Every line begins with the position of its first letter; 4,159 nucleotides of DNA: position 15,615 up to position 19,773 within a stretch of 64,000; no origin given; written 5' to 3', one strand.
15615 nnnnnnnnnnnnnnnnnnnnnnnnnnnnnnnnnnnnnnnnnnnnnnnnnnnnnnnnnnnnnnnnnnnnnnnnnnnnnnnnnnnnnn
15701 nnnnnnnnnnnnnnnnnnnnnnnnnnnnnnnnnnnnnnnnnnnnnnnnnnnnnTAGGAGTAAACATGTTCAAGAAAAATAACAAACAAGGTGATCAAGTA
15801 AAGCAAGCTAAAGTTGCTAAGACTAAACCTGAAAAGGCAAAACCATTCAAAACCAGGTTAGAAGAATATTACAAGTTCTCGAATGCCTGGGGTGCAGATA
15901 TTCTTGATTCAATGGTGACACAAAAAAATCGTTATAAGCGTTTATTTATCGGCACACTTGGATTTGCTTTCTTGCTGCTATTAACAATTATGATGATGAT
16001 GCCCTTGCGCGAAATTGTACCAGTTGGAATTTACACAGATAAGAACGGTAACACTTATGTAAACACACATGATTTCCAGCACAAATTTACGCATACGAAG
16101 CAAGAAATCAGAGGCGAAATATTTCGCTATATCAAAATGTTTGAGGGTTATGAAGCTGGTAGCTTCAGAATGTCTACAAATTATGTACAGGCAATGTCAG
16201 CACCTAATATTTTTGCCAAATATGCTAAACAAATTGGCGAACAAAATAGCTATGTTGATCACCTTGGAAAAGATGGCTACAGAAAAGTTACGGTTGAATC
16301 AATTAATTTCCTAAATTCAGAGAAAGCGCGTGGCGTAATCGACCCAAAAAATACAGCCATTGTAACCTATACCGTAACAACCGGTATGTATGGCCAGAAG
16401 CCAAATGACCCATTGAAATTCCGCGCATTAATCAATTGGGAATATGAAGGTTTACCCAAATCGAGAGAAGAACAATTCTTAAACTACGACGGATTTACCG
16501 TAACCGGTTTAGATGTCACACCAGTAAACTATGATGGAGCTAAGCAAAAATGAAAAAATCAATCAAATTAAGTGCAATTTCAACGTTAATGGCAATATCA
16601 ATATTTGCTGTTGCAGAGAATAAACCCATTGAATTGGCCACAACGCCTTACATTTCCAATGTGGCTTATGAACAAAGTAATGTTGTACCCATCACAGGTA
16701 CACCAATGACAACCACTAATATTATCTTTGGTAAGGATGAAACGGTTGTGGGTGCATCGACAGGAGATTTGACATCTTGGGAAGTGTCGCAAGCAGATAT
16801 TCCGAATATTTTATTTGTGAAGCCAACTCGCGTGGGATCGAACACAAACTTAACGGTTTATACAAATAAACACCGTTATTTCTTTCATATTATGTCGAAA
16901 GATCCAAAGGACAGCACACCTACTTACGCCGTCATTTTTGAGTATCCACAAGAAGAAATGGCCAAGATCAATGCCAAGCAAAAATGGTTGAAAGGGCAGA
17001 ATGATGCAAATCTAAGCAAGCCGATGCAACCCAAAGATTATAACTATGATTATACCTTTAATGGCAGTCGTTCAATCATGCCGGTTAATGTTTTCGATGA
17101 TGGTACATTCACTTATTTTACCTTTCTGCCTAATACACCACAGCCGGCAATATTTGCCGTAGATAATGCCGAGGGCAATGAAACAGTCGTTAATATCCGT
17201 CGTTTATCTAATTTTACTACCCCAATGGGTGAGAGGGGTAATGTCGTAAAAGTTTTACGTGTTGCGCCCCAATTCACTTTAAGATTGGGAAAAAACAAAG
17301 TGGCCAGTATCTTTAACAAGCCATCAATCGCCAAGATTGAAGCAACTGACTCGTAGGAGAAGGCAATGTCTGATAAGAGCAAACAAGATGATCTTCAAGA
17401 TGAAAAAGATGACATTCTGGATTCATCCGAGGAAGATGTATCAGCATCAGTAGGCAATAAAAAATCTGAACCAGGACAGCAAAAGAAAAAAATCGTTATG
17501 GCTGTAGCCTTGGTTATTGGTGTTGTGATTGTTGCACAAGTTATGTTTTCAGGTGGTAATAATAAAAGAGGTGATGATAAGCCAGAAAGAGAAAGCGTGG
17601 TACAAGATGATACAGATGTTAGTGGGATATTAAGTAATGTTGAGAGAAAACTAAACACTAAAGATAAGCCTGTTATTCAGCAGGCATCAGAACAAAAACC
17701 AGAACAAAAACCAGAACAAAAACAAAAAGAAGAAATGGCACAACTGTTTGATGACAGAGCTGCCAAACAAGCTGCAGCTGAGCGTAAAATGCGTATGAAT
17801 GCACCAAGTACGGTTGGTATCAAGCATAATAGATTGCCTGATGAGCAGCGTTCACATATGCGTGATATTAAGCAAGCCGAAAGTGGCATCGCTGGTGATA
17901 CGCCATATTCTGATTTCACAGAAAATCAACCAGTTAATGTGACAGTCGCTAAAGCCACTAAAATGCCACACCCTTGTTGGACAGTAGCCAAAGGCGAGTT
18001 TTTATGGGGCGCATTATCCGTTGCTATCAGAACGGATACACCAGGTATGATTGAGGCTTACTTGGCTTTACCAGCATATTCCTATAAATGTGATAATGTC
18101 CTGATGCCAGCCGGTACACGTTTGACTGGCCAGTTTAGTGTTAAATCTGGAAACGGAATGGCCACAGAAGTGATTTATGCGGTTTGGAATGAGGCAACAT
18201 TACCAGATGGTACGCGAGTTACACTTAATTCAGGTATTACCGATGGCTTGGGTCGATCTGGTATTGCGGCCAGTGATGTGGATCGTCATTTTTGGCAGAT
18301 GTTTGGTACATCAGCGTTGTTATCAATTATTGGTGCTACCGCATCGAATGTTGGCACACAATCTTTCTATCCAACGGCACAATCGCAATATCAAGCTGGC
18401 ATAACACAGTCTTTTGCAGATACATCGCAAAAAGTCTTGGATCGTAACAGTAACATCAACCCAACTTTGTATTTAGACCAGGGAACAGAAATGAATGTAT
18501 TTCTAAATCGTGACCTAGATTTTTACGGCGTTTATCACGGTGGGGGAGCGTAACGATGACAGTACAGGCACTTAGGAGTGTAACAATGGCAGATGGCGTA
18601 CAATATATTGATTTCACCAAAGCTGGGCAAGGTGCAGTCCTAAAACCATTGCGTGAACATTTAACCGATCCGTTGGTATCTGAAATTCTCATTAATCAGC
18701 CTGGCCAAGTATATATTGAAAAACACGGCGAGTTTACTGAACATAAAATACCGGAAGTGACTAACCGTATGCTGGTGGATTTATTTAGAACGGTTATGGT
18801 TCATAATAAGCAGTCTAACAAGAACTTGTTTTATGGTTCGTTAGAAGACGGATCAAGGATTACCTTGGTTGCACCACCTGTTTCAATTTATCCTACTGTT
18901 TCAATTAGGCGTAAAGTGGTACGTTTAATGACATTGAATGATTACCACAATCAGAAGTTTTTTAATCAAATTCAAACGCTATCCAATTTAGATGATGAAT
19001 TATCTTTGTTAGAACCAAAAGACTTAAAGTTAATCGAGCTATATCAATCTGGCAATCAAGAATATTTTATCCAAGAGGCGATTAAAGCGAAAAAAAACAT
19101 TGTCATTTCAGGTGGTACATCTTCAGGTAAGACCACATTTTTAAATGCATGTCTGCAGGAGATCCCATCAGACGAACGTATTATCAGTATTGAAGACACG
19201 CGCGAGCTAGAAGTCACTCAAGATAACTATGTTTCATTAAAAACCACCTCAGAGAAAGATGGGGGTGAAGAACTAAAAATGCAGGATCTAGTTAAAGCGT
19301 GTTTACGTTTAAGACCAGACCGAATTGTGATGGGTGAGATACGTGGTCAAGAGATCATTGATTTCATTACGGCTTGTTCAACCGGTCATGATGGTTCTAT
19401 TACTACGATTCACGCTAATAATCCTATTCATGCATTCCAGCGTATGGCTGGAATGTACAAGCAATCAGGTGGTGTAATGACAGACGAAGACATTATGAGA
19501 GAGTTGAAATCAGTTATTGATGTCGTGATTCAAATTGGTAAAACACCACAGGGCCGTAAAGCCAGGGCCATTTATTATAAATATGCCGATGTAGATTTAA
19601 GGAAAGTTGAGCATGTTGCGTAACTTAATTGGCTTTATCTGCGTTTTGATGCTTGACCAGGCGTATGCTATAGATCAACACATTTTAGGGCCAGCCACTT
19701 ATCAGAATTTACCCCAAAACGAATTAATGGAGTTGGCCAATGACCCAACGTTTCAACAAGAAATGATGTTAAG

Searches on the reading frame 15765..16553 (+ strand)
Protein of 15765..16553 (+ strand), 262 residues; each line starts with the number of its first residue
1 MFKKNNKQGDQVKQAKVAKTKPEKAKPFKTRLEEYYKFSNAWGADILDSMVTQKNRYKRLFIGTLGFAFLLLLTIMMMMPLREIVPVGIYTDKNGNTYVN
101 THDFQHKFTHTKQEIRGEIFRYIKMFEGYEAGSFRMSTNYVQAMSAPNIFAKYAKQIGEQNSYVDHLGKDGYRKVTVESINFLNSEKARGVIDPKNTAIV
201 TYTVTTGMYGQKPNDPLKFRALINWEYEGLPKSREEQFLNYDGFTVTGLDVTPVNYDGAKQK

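Call 29: search_protein_families(library=pfam, proteins=[window:15765-16553:+], max_evalue=0.01)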
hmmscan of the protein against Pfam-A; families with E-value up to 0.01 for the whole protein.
window:15765-16553:+ (262 aa): 1 family
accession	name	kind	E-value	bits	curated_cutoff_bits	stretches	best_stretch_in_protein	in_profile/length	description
PF04335.19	VirB8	-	1.5e-24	87.5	23.2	1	42-252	5-211/213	VirB8 protein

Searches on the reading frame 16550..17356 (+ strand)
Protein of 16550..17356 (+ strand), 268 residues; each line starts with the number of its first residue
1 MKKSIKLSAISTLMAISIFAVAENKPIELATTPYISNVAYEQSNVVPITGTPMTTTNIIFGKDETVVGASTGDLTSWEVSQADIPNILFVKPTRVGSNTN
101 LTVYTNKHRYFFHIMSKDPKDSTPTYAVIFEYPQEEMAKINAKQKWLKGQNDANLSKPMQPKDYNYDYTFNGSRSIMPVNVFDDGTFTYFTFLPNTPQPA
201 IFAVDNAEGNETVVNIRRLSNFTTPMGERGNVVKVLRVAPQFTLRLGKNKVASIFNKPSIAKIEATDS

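Call 29: search_protein_families(library=pfam, proteins=[window:16550-17356:+], max_evalue=0.01)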
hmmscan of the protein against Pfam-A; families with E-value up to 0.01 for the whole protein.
window:16550-17356:+ (268 aa): 2 families
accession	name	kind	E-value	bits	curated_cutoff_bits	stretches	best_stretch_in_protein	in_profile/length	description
PF03524.21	CagX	-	5.3e-50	170.4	34.2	1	35-256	3-197/198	Conjugal transfer protein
PF18334.7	XRN1_D2_D3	-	0.0042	16.9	21.8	0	101-156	133-188/228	Exoribonuclease Xrn1 D2/D3 domain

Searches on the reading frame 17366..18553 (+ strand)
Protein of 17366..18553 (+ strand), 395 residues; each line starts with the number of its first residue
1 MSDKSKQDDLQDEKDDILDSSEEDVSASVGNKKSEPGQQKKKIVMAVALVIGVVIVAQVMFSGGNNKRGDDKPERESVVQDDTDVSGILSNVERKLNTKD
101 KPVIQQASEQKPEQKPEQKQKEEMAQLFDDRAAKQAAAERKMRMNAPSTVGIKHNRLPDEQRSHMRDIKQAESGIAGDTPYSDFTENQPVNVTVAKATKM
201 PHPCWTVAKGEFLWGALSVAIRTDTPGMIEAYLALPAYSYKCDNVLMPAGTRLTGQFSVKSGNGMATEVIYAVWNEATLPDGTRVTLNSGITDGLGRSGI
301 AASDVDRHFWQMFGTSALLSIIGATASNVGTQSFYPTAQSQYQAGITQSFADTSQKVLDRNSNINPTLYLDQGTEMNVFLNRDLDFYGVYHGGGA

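Call 29: search_protein_families(library=pfam, proteins=[window:17366-18553:+], max_evalue=0.01)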
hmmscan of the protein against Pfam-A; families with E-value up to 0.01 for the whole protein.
window:17366-18553:+ (395 aa): 1 family
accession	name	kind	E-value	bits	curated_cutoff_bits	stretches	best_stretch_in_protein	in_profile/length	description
PF03743.19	TrbI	-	2.6e-42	145.3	35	1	206-386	1-188/188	Bacterial conjugation TrbI-like protein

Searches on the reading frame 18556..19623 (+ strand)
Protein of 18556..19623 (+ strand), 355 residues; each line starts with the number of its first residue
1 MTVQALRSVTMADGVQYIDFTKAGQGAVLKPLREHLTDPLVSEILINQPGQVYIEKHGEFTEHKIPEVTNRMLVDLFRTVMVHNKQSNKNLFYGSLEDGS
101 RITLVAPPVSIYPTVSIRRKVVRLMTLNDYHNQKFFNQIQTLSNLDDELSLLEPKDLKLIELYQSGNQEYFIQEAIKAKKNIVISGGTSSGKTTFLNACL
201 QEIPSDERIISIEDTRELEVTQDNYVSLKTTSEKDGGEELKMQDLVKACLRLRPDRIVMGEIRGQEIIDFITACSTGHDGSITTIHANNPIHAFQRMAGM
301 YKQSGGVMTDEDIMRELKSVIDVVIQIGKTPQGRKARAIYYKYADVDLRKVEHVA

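Call 29: search_protein_families(library=pfam, proteins=[window:18556-19623:+], max_evalue=0.01)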
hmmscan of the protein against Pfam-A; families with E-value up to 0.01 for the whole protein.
window:18556-19623:+ (355 aa): 4 families
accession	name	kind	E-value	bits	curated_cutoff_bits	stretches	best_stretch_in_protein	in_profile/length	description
PF00437.27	T2SSE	-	2.1e-37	129.1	24.9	1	165-325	128-273/370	Type II/IV secretion system protein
PF12775.13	AAA_7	-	0.0026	17.8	25.8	1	164-209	18-63/181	P-loop containing dynein motor region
PF00270.35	DEAD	-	0.0036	17.5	26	1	168-218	4-57/167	DEAD/DEAH box helicase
PF01580.24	FtsK_SpoIIIE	-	0.0043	17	24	1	166-200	26-60/221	FtsK/SpoIIIE family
